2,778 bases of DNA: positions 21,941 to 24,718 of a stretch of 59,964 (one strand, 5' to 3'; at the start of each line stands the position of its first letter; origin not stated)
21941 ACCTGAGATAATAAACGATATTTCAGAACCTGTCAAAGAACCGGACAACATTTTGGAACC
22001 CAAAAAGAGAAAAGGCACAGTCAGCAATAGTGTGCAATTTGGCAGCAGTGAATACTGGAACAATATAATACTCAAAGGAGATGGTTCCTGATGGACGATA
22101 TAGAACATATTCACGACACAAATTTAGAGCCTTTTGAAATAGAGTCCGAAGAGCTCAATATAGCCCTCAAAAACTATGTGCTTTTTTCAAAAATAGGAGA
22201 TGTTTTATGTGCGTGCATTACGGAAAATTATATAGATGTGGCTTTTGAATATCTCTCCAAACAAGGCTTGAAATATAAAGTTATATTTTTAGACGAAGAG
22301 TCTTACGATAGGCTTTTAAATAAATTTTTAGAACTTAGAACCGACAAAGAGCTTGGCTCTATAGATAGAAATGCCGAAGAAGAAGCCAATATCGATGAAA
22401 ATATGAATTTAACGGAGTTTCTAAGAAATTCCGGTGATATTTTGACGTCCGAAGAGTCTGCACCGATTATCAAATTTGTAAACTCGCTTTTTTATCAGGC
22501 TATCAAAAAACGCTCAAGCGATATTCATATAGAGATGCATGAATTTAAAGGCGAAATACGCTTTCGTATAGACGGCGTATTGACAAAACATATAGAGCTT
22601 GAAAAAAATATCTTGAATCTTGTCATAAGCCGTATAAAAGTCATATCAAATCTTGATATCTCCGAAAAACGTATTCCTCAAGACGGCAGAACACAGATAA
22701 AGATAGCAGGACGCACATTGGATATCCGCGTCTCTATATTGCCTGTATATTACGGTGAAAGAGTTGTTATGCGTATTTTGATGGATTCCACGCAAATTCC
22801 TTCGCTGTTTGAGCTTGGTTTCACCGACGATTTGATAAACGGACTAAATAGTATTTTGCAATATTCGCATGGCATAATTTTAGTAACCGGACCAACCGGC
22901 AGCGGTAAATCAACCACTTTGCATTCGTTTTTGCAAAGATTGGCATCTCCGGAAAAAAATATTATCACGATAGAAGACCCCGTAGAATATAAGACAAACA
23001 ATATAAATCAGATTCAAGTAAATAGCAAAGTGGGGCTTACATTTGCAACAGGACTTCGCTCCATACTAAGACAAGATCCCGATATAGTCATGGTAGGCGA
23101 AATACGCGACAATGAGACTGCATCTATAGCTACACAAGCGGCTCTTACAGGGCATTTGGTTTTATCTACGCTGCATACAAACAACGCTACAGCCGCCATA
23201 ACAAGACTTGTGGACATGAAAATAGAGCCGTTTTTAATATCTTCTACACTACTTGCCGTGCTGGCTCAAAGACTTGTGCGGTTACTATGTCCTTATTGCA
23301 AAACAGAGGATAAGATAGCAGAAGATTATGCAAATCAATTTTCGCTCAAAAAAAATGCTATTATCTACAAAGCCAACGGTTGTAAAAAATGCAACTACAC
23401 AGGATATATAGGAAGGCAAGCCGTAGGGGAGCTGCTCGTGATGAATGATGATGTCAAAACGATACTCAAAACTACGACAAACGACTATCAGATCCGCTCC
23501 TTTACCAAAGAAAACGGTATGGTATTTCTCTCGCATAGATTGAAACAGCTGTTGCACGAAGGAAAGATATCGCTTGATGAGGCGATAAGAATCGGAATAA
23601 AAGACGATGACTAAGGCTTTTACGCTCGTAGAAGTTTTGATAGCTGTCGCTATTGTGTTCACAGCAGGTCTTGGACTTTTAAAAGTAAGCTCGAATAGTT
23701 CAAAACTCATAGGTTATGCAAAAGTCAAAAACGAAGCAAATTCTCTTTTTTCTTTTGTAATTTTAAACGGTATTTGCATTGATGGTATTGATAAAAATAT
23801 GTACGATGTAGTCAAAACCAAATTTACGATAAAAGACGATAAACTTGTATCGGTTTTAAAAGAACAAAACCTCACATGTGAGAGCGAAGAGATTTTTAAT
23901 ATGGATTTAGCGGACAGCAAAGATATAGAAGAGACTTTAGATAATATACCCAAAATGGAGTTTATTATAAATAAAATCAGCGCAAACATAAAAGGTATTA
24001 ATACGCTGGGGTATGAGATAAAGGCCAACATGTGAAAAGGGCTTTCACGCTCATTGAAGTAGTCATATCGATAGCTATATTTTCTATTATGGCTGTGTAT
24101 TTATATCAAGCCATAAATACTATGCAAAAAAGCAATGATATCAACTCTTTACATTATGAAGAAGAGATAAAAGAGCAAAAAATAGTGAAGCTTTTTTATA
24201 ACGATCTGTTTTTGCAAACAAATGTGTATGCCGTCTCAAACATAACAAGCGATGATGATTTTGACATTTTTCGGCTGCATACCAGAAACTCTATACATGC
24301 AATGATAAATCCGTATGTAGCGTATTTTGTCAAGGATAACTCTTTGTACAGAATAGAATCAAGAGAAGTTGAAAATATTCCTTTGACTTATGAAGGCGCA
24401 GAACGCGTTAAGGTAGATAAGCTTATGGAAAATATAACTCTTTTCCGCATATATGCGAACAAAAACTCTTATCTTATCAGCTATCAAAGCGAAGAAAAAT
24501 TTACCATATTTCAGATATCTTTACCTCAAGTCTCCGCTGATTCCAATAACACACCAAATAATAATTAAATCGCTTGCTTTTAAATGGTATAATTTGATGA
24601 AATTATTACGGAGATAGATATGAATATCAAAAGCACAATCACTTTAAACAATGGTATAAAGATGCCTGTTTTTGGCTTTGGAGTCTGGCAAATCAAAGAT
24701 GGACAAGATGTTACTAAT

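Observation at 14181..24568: Complete, permuted 12-gene type II secretion-like operon in a Campylobacter-type genome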

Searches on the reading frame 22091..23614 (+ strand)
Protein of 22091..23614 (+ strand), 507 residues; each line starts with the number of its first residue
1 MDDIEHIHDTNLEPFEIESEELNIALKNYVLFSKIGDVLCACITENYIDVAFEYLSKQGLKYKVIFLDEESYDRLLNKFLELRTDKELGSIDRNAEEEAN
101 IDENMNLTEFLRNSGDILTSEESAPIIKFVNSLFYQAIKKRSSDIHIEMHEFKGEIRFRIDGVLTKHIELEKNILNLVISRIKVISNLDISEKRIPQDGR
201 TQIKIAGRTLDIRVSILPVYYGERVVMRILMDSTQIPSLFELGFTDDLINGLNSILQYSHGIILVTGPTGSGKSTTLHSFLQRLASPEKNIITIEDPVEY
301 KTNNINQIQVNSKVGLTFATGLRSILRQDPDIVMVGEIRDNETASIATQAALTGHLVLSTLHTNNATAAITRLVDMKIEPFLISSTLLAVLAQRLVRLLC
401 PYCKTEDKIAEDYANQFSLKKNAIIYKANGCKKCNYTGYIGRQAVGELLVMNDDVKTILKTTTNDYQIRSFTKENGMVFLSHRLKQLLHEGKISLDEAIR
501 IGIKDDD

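Call 5: search_protein_families(library=ncbifam, proteins=[window:22091-23614:+], max_evalue=0.001)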
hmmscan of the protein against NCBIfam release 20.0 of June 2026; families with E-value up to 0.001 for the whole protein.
window:22091-23614:+ (507 aa): 22 families
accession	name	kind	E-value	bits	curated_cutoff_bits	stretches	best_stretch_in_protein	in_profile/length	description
TIGR02533.1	type_II_gspE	equivalog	5.1e-167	556.4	630.25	1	57-501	43-485/486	type II secretion system ATPase GspE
TIGR02538.1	type_IV_pilB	equivalog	6.7e-138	460.8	675.65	1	51-500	107-560/564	type IV-A pilus assembly ATPase PilB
NF053534.1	T4PilAsmATPsTfpB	equivalog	4.3e-132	441.5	850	1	56-501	134-581/584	type IV pilus assembly ATPase TfpB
NF007755.0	PRK10436.1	equivalog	1.9e-123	412.6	617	1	113-501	72-458/465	type II secretion system protein GspE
NF041000.1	ATPase_ComGA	equivalog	2.7e-80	269.2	300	1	132-397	2-266/267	competence type IV pilus ATPase ComGA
TIGR01420.1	pilT_fam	subfamily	6.2e-56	190.1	319.1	1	131-397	3-269/343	PilT/PilU family type 4a pilus ATPase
TIGR02525.1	plasmid_TraJ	equivalog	1.8e-32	112.8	368.3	1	225-377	120-273/372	plasmid transfer ATPase TraJ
TIGR02524.1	dot_icm_DotB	equivalog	7.5e-25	87.9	463.3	1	234-375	112-258/358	Dot/Icm type IV secretion system ATPase DotB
NF058587.1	archaellum_moto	equivalog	6.9e-18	64.7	550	1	262-378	277-398/527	archaellum flagellar ATPase motor FlaI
TIGR02782.1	TrbB_P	equivalog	1.9e-17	63.5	304.55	1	259-376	135-255/303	P-type conjugative transfer ATPase TrbB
TIGR02788.1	VirB11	equivalog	5.7e-16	58.4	249.95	1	256-377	141-266/308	P-type DNA transfer ATPase VirB11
NF010469.0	PRK13894.1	subfamily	8.7e-16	58.2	508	1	259-374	148-265/320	conjugal transfer ATPase TrbB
NF010407.0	PRK13833.1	subfamily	2.8e-13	50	499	1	263-378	147-264/323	conjugal transfer protein TrbB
TIGR03819.1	heli_sec_ATPase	hypoth_equivalog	3e-12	46.4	373.15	1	235-374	153-298/340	TadA family conjugal transfer-associated ATPase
NF053672.1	bindosome_BasE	exception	1e-11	44.3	1000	1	245-376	255-391/512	bindosome assembly system ATPase subunit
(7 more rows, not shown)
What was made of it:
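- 22091..23614 (+): gspE, assembly ATPase (507 aa): Walker A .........; tetracysteine CPYC...CKKC. TIGR02533 GspE 556.4 bits (best model, below the 630 cut-off), against PilB 460.8 (call 5).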

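Call 6: search_protein_families(library=pfam, proteins=[window:22091-23614:+], max_evalue=0.01)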
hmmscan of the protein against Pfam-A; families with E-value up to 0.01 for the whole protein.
window:22091-23614:+ (507 aa): 13 families
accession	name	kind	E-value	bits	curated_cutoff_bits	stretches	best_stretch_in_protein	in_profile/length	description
PF00437.27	T2SSE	-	6.4e-131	436.8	24.9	1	121-500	3-370/370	Type II/IV secretion system protein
PF25199.1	nSTAND_NTPase5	-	4.1e-06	27.1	34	1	245-311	25-93/145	Novel STAND NTPase 5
PF13401.12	AAA_22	-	9.5e-06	26.4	27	1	259-305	4-50/130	AAA domain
PF01637.24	ATPase_2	-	1.7e-05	25.2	33.2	1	250-318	9-78/225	ATPase domain predominantly from Archaea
PF13191.12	AAA_16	-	4.1e-05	24.6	32.6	1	252-354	16-110/167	AAA ATPase domain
PF13173.12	AAA_14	-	0.00079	19.9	27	1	260-304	2-47/129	AAA domain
PF13555.12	AAA_29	-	0.00091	19.4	27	1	258-279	20-41/61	P-loop containing region of AAA domain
PF00005.33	ABC_tran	-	0.0013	19.8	25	1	262-314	13-61/137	ABC transporter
PF20720.3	nSTAND3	-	0.0014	18.8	27.2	1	259-301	16-58/155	Novel STAND NTPase 3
PF01580.24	FtsK_SpoIIIE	-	0.002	18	24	1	263-286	42-65/221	FtsK/SpoIIIE family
PF01935.23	DUF87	-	0.0057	17.2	23.2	0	264-294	27-58/220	Helicase HerA, central domain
PF12775.13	AAA_7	-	0.0074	16.3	25.8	0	262-295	35-68/181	P-loop containing dynein motor region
PF13476.12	AAA_23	-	0.008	17.3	27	1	259-279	18-38/201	AAA domain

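Call 8: find_related_loci(query=window:22091-23614:+, collection=genome_contigs, flank=10000)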
Query window:22091-23614:+ (507 aa) in genome_contigs; peptide patterns used: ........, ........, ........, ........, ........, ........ (x = any residue, [..] = any of these).
289 stretches matched a pattern; 248 encode a relative of the query (tblastn E <= 1e-3); the best 80 are kept; 80 distinct loci.
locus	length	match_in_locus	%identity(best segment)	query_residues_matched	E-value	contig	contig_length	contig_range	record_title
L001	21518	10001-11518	94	1-506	0e+0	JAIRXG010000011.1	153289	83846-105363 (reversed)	MAG: Campylobacteraceae bacterium isolate Gsp477_bin146 k119_6936513, whole genome shotgun sequence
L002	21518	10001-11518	94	1-506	0e+0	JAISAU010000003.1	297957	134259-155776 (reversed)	MAG: Campylobacteraceae bacterium isolate Gx481_bin170 k119_3854924, whole genome shotgun sequence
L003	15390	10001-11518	92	1-506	0e+0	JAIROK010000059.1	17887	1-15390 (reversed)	MAG: Campylobacteraceae bacterium isolate Cd354_bin72 k119_972821, whole genome shotgun sequence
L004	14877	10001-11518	91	1-506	0e+0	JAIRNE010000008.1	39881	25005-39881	MAG: Campylobacteraceae bacterium isolate Cd354_bin15 k119_804338, whole genome shotgun sequence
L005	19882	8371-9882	90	1-506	0e+0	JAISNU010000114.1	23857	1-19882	MAG: Campylobacteraceae bacterium isolate Iy174_bin11 k119_1937286, whole genome shotgun sequence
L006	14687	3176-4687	90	1-506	0e+0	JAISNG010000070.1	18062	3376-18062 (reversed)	MAG: Campylobacteraceae bacterium isolate Im510_bin75 k119_472037, whole genome shotgun sequence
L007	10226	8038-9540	83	3-506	0e+0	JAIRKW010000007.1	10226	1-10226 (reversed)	MAG: Campylobacteraceae bacterium isolate Cc175_bin2 k119_504957, whole genome shotgun sequence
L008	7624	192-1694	82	3-506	0e+0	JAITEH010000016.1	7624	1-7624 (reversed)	MAG: Campylobacteraceae bacterium isolate Nm470_bin46 k119_493486, whole genome shotgun sequence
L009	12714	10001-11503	82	3-506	0e+0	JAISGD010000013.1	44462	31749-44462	MAG: Campylobacteraceae bacterium isolate Gx485_bin81 k119_5261722, whole genome shotgun sequence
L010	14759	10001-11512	71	1-505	0e+0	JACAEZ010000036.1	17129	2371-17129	MAG: Campylobacterales bacterium isolate L.E.EP.2 k119_177868, whole genome shotgun sequence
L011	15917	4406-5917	68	1-506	0e+0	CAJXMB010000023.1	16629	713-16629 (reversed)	MAG TPA_asm: uncultured Nitratiruptor sp. isolate SRR4023290_bin.27_MetaBAT_v2.12.1_MAG genome assembly, contig: NODE_50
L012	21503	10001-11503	83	3-506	0e+0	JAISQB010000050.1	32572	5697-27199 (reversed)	MAG: Campylobacteraceae bacterium isolate Kf353_bin114 k119_972200, whole genome shotgun sequence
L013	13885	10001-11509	67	3-505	0e+0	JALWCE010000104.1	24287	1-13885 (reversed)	MAG: Nitratiruptor sp. isolate T10_metabat2_scaf2bin.202 T10_NODE_484_length_24287_cov_21.323055, whole genome shotgun s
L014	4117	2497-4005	67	3-505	0e+0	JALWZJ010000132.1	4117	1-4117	MAG: Campylobacterales bacterium isolate T2_metabat1_scaf2bin.096 T2_NODE_51091_length_4117_cov_4.656140, whole genome s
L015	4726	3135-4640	66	4-505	0e+0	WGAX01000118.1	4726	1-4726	MAG: Nitratiruptor sp. isolate S143_81_esom k151_337416, whole genome shotgun sequence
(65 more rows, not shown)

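Call 59: find_homologous_proteins(query=window:22091-23614:+, max_evalue=1e-30)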
Query window:22091-23614:+ (507 aa): 8000 proteins with E <= 1e-30 among 8000 candidates; the best 120 are listed.
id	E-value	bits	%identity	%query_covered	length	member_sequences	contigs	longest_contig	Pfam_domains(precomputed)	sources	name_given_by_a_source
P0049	0.0e+0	1046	94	100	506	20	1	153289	PF00437.27,PF13401.13,PF25199.2,PF13191.13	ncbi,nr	ncbi:MAG: Flp pilus assembly complex ATPase component TadA [Campylobacteraceae bacterium]|nr:Flp pil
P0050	1.2e-266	903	83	99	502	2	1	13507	PF00437.27,PF13401.13,PF01637.25,PF25199.2,PF13191.13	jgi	jgi:general secretion pathway protein E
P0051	1.4e-266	903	82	99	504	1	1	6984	PF00437.27,PF13401.13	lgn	-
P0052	1.4e-266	903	82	99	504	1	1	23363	PF00437.27,PF13401.13,PF01637.25,PF13191.13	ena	-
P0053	8.5e-265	897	82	99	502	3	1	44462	PF00437.27,PF13401.13,PF01637.25,PF25199.2,PF13191.13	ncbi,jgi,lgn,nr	ncbi:MAG: GspE/PulE family protein [Campylobacteraceae bacterium]|jgi:general secretion pathway prot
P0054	9.2e-251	851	75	99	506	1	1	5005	PF00437.27,PF13401.13,PF13191.13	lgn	-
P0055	9.6e-250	847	76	99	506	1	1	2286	PF00437.27,PF13401.13,PF13191.13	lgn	-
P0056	1.3e-249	847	76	99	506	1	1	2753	PF00437.27,PF13401.13,PF13191.13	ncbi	-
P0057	1.6e-249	847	76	99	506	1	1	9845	PF00437.27,PF13401.13,PF13191.13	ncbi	-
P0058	2.4e-249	846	75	99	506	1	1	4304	PF00437.27,PF13401.13,PF25199.2,PF13191.13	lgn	-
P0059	2.7e-249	846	75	99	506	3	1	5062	PF00437.27,PF13401.13,PF13191.13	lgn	-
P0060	6.7e-249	845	76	99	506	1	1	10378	PF00437.27,PF13476.13,PF13401.13,PF13191.13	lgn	-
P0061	1.2e-248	844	76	99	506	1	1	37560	PF00437.27,PF13401.13,PF13191.13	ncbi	-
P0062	7.4e-248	841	74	100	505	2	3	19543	PF00437.27,PF13401.13,PF13191.13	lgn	-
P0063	1.1e-247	840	75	99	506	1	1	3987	PF00437.27,PF13401.13,PF25199.2,PF13191.13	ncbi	-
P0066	2.8e-246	836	75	99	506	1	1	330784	PF00437.27,PF13401.13,PF25199.2,PF13191.13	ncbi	-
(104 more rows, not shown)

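Call 71: search_solved_structures(query=window:22091-23614:+, max_evalue=1e-20)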
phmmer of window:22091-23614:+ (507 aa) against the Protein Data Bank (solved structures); distinct sequences matched with E-value up to 1e-20: 24.
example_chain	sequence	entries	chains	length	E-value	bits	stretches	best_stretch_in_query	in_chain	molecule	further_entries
4pht_A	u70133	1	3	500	9.8e-121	407.1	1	96-501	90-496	General secretory pathway protein E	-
1p9r_A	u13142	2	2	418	3e-120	405.4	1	99-471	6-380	General secretion pathway protein E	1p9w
4kss_A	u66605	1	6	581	3.4e-119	402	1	106-501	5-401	Type II secretion system protein E, hemolysin-coregulated protein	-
4ksr_A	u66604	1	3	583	3.5e-119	401.9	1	106-501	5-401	Type II secretion system protein E, Hemolysin-coregulated protein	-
5oiu_A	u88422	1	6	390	1.2e-105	357.3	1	122-483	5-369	Type IV pilus assembly protein PilF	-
5it5_F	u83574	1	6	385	3.3e-105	355.9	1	128-483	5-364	ATP binding motif-containing protein PilF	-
6ejf_A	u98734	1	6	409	3.8e-105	355.7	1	128-483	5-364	Type IV pilus assembly protein PilF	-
6f8l_G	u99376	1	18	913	7.5e-105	354.7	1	121-483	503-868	Type IV pilus assembly protein PilF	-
6olj_C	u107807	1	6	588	7.9e-100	338.1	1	89-506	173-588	Type IV pilus biogenesis ATPase PilB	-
5tsg_B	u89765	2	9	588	9.8e-100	337.8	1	89-506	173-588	Type IV pilus biogenesis ATPase PilB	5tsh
5zfr_A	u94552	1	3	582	4.6e-99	335.6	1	117-506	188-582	Type IV pilus biogenesis ATPase PilB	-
3jc8_Ba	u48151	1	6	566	4.2e-98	332.4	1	109-499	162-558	Type IV-A pilus assembly ATPase PilB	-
5fl3_A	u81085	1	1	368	1.7e-36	129.3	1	212-396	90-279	PILI RETRACTION PROTEIN PILT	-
8dze_A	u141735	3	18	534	2.5e-36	128.8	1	121-499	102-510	BfpD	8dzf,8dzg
2ewv_A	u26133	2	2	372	4.8e-32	114.7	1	137-377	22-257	twitching motility protein PilT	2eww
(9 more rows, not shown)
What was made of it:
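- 22091..23614 (+): PDB: Vibrio GspE/EpsE 402-407 bits, against PilF/PilB 332-357 (call 71).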

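Call 82: find_encoding_contigs(protein=P0066, flank=10000, max_places=2)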
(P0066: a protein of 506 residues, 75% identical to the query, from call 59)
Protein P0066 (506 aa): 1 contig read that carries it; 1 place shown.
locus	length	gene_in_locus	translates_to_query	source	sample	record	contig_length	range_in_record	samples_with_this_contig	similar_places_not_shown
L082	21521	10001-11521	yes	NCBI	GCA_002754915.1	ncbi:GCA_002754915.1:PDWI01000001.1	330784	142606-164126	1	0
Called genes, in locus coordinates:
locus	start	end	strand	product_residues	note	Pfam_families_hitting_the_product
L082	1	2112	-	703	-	PF01751:Toprim, PF01131:Topoisom_bac, PF01396:Zn_ribbon_Top1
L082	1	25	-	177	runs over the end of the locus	PF00149:Metallophos (weak), PF12850:Metallophos_2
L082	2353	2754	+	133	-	PF08334:T2SSG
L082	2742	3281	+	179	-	PF07963:N_methyl (faint)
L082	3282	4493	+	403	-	PF28597:T2SSF_N (weak), PF00482:T2SSF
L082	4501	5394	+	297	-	-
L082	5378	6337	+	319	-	-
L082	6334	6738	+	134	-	-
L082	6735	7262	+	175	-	-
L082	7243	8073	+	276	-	PF13180:PDZ_2, PF17820:PDZ_6 (weak)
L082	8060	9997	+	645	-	PF21305:type_II_gspD_N0, PF03958:Secretin_N, PF00263:Secretin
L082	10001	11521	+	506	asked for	PF25199:nSTAND_NTPase5 (faint), PF00437:T2SSE, PF13191:AAA_16 (faint), PF13401:AAA_22 (weak)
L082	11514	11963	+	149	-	-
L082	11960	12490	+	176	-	PF07963:N_methyl (weak)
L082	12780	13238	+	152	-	-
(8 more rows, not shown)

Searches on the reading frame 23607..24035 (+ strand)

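Call 3: search_protein_families(library=pfam, proteins=[window:23607-24035:+], max_evalue=1)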
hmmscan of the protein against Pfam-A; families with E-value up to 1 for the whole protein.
window:23607-24035:+ (142 aa): 1 family
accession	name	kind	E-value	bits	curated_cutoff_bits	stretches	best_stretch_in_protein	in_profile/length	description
PF07963.17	N_methyl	-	0.0018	18.2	21.2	1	3-23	5-25/27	Prokaryotic N-terminal methylation motif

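Call 4: search_protein_families(library=ncbifam, proteins=[window:23607-24035:+], max_evalue=1)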
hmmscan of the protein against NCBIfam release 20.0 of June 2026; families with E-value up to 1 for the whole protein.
window:23607-24035:+ (142 aa): 7 families
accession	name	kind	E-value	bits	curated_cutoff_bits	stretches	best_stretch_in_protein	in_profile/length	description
TIGR01707.1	gspI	equivalog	0.00056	20.4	44.35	1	5-39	2-36/101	type II secretion system minor pseudopilin GspI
TIGR02532.1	IV_pilin_GFxxxE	domain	0.001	18.8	16.3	1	3-17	2-16/24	prepilin-type N-terminal cleavage/methylation domain-containing protein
NF041013.1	T4P_ComGE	equivalog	0.0046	17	49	1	3-45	4-46/83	competence type IV pilus minor pilin ComGE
TIGR02523.1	type_IV_pilV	equivalog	0.034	14.6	52.2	1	5-47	4-46/139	type IV pilus modification protein PilV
NF040982.1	ComGD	equivalog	0.11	13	70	1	3-31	2-29/139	competence type IV pilus minor pilin ComGD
NF041002.1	pilin_ComGF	equivalog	0.26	11.5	80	1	3-35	2-34/139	competence type IV pilus minor pilin ComGF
TIGR01711.1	gspJ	equivalog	0.32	10.8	64.85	1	4-27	2-25/192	type II secretion system minor pseudopilin GspJ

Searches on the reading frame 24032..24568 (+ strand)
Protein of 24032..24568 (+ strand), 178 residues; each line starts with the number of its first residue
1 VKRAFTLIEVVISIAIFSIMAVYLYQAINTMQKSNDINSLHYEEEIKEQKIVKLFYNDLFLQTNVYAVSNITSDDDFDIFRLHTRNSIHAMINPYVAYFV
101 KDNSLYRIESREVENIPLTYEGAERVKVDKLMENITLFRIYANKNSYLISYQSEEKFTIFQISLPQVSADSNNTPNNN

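Call 3: search_protein_families(library=pfam, proteins=[window:24032-24568:+], max_evalue=1)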
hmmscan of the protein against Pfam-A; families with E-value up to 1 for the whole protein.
window:24032-24568:+ (178 aa): 1 family
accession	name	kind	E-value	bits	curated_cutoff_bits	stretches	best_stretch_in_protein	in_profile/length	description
PF07963.17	N_methyl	-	4.8e-07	29.5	21.2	1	2-24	4-26/27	Prokaryotic N-terminal methylation motif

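Call 4: search_protein_families(library=ncbifam, proteins=[window:24032-24568:+], max_evalue=1)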
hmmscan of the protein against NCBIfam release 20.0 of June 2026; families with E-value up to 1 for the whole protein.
window:24032-24568:+ (178 aa): 8 families
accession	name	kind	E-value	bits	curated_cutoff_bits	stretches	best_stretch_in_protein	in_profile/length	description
TIGR01711.1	gspJ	equivalog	8.9e-07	28.9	64.85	1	4-41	2-39/192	type II secretion system minor pseudopilin GspJ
TIGR02532.1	IV_pilin_GFxxxE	domain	1.1e-06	28.2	16.3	1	2-24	1-23/24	prepilin-type N-terminal cleavage/methylation domain-containing protein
NF041013.1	T4P_ComGE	equivalog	1.2e-06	28.6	49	1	3-37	4-38/83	competence type IV pilus minor pilin ComGE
TIGR02599.1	TIGR02599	subfamily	0.00034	20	256.5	1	4-39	1-36/361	Verru_Chthon cassette protein C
TIGR01707.1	gspI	equivalog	0.00044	20.7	44.35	1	5-35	2-32/101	type II secretion system minor pseudopilin GspI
NF041002.1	pilin_ComGF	equivalog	0.0015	18.8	80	1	3-39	2-38/139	competence type IV pilus minor pilin ComGF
NF040982.1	ComGD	equivalog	0.056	13.9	70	1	2-33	1-32/139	competence type IV pilus minor pilin ComGD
NF007848.0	PRK10557.1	equivalog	0.069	12.5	120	1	2-46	10-56/192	prepilin peptidase-dependent protein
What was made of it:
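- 24032..24568 (+): gspJ minor pseudopilin (178 aa, GTG start), N-terminus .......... TIGR01711 GspJ E=9e-7, N-terminus only (call 4).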
